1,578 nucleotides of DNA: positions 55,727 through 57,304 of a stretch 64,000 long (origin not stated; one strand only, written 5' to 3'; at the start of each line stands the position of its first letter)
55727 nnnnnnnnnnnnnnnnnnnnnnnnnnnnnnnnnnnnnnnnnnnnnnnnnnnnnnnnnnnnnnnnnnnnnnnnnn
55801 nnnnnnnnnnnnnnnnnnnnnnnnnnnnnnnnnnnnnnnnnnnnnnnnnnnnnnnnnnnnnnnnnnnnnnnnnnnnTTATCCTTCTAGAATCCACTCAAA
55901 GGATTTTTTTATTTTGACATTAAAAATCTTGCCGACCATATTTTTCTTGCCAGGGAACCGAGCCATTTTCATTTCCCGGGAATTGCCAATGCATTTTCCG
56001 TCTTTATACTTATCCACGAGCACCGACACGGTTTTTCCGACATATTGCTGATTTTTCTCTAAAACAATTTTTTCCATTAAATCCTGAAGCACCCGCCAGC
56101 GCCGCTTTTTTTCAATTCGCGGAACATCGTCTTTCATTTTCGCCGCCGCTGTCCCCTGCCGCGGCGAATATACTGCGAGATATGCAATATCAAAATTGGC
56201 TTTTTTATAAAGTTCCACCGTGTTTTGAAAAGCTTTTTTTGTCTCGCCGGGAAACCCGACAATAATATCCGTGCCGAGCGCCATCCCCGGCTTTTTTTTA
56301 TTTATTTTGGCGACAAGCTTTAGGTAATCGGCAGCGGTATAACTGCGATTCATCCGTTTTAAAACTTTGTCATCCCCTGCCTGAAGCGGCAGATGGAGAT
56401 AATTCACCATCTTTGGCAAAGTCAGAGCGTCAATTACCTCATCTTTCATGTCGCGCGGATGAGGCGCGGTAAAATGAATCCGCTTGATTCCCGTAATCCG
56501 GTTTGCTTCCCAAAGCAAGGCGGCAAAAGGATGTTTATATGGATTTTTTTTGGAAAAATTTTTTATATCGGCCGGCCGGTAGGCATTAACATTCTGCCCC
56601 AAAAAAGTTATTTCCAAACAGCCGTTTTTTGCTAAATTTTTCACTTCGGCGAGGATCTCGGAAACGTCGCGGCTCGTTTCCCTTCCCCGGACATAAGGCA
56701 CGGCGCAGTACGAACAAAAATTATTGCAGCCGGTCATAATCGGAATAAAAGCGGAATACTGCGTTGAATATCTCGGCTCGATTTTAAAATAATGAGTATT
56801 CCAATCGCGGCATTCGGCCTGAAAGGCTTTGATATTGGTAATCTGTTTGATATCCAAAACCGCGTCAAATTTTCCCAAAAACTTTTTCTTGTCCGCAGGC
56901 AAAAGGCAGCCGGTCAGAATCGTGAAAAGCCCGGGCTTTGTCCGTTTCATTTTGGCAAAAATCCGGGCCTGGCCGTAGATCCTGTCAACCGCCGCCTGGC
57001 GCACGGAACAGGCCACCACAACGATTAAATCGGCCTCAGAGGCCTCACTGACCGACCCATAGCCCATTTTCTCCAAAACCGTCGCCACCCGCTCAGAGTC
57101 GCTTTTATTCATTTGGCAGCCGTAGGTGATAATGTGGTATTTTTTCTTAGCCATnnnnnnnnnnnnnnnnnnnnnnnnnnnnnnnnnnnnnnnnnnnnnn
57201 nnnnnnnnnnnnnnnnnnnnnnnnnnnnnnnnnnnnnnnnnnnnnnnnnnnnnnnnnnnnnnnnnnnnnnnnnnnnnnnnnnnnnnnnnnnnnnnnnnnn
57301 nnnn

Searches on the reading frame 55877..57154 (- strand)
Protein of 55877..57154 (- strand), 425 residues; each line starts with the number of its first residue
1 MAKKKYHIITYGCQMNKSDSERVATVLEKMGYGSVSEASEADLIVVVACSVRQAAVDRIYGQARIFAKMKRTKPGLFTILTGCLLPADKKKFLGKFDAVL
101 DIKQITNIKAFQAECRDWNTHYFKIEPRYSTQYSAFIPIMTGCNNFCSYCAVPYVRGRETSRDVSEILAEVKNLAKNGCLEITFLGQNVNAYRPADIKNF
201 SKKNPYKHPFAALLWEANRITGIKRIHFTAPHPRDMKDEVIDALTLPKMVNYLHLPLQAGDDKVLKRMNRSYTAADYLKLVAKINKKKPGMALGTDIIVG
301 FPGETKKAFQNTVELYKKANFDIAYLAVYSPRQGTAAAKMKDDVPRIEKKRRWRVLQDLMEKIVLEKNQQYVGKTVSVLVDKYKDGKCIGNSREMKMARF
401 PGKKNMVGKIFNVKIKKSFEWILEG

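Call 5: search_protein_families(library=pfam, proteins=[window:55877-57154:-], max_evalue=1)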
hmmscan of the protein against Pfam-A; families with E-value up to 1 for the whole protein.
window:55877-57154:- (425 aa): 4 families
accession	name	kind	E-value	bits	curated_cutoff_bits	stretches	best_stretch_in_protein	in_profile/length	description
PF04055.27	Radical_SAM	-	1.6e-29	103.7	29.5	1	137-315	1-165/166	Radical SAM superfamily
PF00919.26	UPF0004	-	2.5e-21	75.9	27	1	5-97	1-91/98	Uncharacterized protein family UPF0004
PF01938.26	TRAM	-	3.5e-06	27.2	21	1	369-425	1-58/61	TRAM domain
PF18693.7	TRAM_2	-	0.25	12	27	0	372-392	1-21/63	TRAM domain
